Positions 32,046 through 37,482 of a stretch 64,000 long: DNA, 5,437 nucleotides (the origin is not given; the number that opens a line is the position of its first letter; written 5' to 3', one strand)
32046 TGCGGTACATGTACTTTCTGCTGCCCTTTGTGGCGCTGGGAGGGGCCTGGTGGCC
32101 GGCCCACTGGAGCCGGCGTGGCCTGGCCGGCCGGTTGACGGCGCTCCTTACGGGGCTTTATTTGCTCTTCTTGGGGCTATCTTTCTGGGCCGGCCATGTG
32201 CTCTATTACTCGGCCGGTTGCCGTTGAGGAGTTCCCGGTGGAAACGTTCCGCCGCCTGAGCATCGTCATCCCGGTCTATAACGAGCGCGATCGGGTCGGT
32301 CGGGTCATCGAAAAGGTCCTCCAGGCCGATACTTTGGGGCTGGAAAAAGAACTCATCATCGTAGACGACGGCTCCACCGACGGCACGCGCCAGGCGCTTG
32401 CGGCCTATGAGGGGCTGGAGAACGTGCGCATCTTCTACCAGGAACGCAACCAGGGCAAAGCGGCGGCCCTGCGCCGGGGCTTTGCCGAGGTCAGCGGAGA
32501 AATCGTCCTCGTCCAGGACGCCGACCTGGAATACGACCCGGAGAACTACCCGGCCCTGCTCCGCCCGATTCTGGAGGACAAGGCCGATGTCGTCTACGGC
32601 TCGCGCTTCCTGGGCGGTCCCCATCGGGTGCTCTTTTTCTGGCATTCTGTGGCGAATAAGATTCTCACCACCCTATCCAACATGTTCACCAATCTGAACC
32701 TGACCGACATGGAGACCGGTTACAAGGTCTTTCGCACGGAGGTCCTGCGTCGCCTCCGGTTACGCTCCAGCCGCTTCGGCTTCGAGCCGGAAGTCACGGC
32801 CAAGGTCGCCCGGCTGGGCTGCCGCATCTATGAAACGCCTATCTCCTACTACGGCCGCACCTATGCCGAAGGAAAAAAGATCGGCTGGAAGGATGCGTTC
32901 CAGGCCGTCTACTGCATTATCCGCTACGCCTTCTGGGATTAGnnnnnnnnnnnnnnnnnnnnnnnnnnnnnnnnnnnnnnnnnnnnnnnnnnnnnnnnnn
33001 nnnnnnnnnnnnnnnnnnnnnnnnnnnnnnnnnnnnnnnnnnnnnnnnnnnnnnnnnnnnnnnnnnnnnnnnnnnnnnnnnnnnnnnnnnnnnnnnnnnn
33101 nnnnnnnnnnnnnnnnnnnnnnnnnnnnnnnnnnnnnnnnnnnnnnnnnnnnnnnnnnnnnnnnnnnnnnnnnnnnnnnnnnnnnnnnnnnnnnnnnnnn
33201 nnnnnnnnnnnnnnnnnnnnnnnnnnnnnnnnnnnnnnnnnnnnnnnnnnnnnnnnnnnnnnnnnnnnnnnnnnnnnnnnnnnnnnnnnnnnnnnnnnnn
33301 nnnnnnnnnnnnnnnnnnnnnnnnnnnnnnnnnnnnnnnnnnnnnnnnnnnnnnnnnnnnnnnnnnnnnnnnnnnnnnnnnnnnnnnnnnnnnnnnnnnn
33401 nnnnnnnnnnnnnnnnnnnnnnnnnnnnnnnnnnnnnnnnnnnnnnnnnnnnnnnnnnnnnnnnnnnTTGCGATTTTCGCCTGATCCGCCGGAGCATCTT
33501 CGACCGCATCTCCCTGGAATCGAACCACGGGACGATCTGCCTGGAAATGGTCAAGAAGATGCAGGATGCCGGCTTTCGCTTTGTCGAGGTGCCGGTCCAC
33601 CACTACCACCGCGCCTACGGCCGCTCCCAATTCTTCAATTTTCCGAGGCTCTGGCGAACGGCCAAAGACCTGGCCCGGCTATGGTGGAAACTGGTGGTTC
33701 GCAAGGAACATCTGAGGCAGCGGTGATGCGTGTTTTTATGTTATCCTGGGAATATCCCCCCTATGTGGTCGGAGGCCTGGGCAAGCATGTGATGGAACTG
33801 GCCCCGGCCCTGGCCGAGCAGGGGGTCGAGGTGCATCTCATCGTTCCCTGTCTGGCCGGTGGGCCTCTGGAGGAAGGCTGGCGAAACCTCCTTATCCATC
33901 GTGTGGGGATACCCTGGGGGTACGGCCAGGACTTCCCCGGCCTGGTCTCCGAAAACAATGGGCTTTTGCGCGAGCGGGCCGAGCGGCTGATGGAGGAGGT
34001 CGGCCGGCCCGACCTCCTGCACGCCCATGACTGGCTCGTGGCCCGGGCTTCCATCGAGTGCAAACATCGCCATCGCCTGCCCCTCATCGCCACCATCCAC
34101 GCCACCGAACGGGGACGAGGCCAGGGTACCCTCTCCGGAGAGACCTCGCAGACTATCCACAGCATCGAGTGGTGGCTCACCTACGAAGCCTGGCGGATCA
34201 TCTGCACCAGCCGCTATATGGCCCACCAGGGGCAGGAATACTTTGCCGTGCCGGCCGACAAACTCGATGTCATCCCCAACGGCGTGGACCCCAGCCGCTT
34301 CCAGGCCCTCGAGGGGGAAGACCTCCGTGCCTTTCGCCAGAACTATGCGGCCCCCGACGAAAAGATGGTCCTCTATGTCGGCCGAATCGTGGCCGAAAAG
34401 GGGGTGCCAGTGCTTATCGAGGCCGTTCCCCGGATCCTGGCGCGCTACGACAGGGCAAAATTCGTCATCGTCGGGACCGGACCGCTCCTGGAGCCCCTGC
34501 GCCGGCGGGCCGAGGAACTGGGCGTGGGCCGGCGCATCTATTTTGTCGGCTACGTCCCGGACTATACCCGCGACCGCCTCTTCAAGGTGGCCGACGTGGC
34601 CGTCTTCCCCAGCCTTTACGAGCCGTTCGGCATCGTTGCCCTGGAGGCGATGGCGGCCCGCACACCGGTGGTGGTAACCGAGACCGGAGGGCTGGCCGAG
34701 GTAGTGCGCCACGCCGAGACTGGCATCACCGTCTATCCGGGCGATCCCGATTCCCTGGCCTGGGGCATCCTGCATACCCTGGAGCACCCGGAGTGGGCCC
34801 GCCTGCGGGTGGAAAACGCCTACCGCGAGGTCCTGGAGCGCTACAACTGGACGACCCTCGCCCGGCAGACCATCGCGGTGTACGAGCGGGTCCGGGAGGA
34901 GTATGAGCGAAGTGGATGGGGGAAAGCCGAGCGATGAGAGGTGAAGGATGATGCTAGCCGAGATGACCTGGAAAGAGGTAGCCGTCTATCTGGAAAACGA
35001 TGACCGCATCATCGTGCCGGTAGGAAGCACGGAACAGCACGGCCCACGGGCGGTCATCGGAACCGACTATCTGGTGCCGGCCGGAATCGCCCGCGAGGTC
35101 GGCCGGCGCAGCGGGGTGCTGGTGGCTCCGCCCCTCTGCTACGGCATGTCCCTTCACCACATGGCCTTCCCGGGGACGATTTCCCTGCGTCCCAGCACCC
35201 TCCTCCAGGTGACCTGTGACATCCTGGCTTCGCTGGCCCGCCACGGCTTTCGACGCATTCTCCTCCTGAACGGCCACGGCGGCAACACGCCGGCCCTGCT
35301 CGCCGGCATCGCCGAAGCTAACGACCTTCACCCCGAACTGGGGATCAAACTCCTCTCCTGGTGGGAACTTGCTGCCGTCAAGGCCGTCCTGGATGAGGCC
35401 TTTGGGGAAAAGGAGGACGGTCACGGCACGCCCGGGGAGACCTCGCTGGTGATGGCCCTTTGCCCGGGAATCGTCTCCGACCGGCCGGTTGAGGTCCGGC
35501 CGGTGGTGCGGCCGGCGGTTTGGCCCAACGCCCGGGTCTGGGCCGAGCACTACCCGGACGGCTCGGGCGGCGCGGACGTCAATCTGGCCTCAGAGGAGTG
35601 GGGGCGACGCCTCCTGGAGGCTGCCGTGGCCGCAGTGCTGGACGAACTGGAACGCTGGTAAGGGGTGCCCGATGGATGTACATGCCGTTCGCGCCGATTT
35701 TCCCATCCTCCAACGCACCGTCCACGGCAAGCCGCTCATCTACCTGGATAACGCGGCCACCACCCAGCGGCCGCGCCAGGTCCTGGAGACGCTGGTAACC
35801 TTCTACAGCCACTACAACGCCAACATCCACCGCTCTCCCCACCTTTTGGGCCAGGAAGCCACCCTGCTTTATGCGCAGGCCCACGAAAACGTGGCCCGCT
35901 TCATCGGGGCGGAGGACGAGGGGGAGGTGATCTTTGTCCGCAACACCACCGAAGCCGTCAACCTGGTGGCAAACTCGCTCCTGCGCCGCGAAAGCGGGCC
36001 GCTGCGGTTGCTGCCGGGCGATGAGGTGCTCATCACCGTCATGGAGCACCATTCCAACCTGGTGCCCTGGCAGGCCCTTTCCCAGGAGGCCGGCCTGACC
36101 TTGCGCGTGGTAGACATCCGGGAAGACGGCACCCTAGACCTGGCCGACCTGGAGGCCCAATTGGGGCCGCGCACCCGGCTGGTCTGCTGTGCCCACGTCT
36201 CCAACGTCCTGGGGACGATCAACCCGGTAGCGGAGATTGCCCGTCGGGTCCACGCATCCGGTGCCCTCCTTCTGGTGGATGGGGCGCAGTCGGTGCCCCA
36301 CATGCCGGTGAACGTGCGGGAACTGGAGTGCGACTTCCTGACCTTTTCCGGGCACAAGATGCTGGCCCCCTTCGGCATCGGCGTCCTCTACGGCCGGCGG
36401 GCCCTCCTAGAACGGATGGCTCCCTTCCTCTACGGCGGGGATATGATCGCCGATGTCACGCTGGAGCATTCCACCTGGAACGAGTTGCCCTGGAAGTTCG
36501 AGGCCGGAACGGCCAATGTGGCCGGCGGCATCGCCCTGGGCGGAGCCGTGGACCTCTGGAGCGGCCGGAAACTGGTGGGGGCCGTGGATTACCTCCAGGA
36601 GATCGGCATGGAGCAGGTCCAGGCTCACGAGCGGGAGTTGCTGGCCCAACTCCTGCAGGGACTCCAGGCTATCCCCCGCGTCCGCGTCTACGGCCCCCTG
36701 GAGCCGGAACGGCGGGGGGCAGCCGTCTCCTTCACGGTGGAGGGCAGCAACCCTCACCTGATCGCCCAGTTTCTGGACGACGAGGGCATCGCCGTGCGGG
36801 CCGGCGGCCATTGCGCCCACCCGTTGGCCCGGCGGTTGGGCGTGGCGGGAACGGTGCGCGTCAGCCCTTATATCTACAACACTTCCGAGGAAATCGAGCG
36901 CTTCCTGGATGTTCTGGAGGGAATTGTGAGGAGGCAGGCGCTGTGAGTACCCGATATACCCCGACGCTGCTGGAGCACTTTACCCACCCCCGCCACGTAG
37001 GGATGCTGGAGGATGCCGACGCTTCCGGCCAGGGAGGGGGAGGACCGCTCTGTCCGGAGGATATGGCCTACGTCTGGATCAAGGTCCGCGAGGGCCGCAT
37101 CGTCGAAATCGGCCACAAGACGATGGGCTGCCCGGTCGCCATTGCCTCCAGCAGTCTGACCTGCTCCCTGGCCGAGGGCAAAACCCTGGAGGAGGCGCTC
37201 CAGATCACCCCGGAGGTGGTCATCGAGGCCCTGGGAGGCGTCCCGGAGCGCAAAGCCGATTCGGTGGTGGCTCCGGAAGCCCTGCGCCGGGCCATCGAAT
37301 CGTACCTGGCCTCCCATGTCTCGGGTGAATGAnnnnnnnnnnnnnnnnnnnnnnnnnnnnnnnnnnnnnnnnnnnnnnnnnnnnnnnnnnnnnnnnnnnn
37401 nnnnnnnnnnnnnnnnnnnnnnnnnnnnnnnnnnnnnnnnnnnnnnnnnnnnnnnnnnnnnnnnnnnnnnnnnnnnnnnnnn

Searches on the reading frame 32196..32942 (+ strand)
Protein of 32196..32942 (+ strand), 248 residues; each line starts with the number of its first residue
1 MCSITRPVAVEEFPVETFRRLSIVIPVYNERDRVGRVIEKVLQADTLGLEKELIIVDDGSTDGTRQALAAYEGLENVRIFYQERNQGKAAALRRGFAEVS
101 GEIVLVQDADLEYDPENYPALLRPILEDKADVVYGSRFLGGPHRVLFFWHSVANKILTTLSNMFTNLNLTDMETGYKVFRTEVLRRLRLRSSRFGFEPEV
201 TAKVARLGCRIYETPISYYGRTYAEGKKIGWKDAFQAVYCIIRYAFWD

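Call 11: search_protein_families(library=pfam, proteins=[window:32196-32942:+], max_evalue=0.0001)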
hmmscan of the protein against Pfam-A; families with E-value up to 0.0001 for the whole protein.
window:32196-32942:+ (248 aa): 3 families
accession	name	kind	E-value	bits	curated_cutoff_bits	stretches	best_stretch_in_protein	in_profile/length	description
PF00535.33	Glycos_transf_2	-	2.2e-38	132.3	23.3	1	22-187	1-167/168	Glycosyl transferase family 2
PF13641.12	Glyco_tranf_2_3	-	1.1e-08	35.8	27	1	21-167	3-142/230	Glycosyltransferase like family 2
PF10111.15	Glyco_tranf_2_2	-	9.2e-08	32.3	27.3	1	22-123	1-104/276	Glycosyltransferase like family 2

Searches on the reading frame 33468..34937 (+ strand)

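Call 11: search_protein_families(library=pfam, proteins=[window:33468-34937:+], max_evalue=0.0001)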
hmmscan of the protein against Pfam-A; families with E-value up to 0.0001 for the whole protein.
window:33468-34937:+ (489 aa): 6 families
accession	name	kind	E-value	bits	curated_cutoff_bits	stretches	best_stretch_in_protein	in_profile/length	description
PF00534.26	Glycos_transf_1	-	5.3e-45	153.5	26.4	1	290-452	7-170/172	Glycosyl transferases group 1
PF13692.12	Glyco_trans_1_4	-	1.3e-39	136.2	27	1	299-439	2-141/142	Glycosyl transferases group 1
PF13439.12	Glyco_transf_4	-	2.1e-32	112.9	28.5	1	101-277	1-170/170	Glycosyltransferase Family 4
PF13579.12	Glyco_trans_4_4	-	2.6e-21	77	29.7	1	102-272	1-158/158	Glycosyl transferase 4-like domain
PF20706.3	GT4-conflict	-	2.5e-17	63.4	26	1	102-466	12-383/385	Family 4 Glycosyltransferase in conflict systems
PF08323.17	Glyco_transf_5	-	1.3e-16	61.5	22.7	2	88-129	1-43/239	Starch synthase catalytic domain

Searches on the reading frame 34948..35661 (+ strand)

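Call 53: search_protein_families(library=pfam, proteins=[window:34948-35661:+], max_evalue=0.001)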
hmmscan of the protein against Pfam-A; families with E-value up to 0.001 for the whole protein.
window:34948-35661:+ (237 aa): 1 family
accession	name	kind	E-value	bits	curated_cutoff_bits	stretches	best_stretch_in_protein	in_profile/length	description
PF02633.19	Creatininase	-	6e-65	219.4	31.3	1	4-232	1-236/238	Creatinine amidohydrolase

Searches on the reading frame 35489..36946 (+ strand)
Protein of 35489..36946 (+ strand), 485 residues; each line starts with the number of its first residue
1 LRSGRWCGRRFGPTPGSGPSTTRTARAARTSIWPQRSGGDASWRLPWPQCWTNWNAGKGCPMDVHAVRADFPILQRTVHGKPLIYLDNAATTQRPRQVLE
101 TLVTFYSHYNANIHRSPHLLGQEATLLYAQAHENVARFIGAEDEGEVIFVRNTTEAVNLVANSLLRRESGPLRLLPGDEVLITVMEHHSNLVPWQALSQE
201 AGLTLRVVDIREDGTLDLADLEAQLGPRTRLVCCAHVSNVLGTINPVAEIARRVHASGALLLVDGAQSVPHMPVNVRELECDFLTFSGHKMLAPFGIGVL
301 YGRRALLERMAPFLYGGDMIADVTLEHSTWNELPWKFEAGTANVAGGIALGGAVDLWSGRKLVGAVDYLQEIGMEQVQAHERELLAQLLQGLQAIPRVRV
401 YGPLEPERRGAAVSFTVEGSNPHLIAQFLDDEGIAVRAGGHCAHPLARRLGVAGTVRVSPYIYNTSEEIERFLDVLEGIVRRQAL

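Call 11: search_protein_families(library=pfam, proteins=[window:35489-36946:+], max_evalue=0.0001)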
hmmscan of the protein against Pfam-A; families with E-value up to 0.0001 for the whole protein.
window:35489-36946:+ (485 aa): 2 families
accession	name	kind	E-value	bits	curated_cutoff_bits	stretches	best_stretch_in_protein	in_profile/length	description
PF00266.25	Aminotran_5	-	1e-142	476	21.5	1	84-472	1-371/371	Aminotransferase class-V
PF01212.27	Beta_elim_lyase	-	6e-06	26.2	27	1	147-309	50-218/288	Beta-eliminating lyase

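Call 63: search_protein_families(library=ncbifam, proteins=[window:35672-36946:+], max_evalue=1e-10)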
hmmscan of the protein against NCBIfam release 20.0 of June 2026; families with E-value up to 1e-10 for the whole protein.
window:35672-36946:+ (424 aa): 18 families
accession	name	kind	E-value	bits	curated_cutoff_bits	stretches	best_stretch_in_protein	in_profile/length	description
TIGR01979.1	sufS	subfamily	5e-161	536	475.1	1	5-418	2-398/403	SufS family cysteine desulfurase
NF041166.1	f2_encap_cargo1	exception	5.7e-155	517.9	800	1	1-416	225-621/623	family 2A encapsulin nanocompartment cargo protein cysteine desulfurase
NF006791.0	PRK09295.1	equivalog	5.8e-122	407.6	661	1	3-419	5-402/406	cysteine desulfurase SufS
NF008126.0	PRK10874.1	equivalog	8e-95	318.3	607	1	3-415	6-392/401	cysteine desulfurase CsdA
TIGR03392.1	FeS_syn_CsdA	equivalog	3.6e-92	309.6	493.6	1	3-415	3-389/398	cysteine desulfurase CsdA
TIGR01976.1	am_tr_V_VC1184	hypoth_equivalog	3.6e-80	270.2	352.35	1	2-415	2-401/401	cysteine desulfurase-like protein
TIGR01977.1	am_tr_V_EF2568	hypoth_equivalog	1.4e-75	254.7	377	1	23-417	1-375/376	cysteine desulfurase family protein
NF040779.1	Sec_lyase_SclA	exception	1e-61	209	525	1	23-419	1-377/378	selenocysteine lyase SclA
TIGR03402.1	FeS_nifS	equivalog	3.1e-52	177.6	530.75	1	23-421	1-372/379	cysteine desulfurase NifS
TIGR03235.1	DNA_S_dndA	equivalog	1.7e-38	132.8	480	1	24-257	1-230/353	cysteine desulfurase DndA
NF010611.0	PRK14012.1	equivalog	4.9e-36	124.5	548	1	23-256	7-235/406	IscS subfamily cysteine desulfurase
TIGR02006.1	IscS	equivalog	6.9e-34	117.5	643.2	1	23-257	5-232/402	IscS subfamily cysteine desulfurase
TIGR03403.1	nifS_epsilon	equivalog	3.8e-31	108.3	587.7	1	23-383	1-326/382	NifS family cysteine desulfurase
NF002806.0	PRK02948.1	subfamily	3.5e-29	101.9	304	1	22-241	1-212/381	IscS subfamily cysteine desulfurase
TIGR04343.1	egtE_PLP_lyase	equivalog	1.4e-17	63.6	400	1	23-416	15-369/370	ergothioneine biosynthesis PLP-dependent enzyme EgtE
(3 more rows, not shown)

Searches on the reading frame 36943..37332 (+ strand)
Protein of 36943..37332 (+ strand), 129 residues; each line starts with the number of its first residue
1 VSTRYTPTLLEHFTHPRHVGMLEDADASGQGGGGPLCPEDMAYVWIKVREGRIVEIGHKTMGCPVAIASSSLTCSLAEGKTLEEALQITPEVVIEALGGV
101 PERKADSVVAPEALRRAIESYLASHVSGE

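Call 53: search_protein_families(library=pfam, proteins=[window:36943-37332:+], max_evalue=0.001)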
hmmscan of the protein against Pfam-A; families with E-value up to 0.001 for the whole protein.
window:36943-37332:+ (129 aa): 1 family
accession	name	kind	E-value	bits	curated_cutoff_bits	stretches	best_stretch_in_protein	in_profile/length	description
PF01592.21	NifU_N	-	4e-26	92.1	22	1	5-124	2-123/127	NifU-like N terminal domain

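Call 63: search_protein_families(library=ncbifam, proteins=[window:36943-37332:+], max_evalue=1e-10)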
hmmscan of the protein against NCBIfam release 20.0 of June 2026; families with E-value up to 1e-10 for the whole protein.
window:36943-37332:+ (129 aa): 4 families
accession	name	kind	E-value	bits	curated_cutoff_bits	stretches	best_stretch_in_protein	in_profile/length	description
TIGR03419.1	NifU_clost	equivalog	1.2e-28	100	187.9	1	5-123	1-118/121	Fe-S cluster assembly scaffold protein NifU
TIGR02000.1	NifU_proper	equivalog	8e-20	71.4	273.3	1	5-123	4-123/290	Fe-S cluster assembly protein NifU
TIGR01999.1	iscU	equivalog_domain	3e-19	69.3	192.4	1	5-122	1-120/124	Fe-S cluster assembly scaffold IscU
TIGR01994.1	SUF_scaf_2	equivalog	4e-11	43.1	92.5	1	5-91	5-89/137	Fe-S cluster assembly sulfur transfer protein SufU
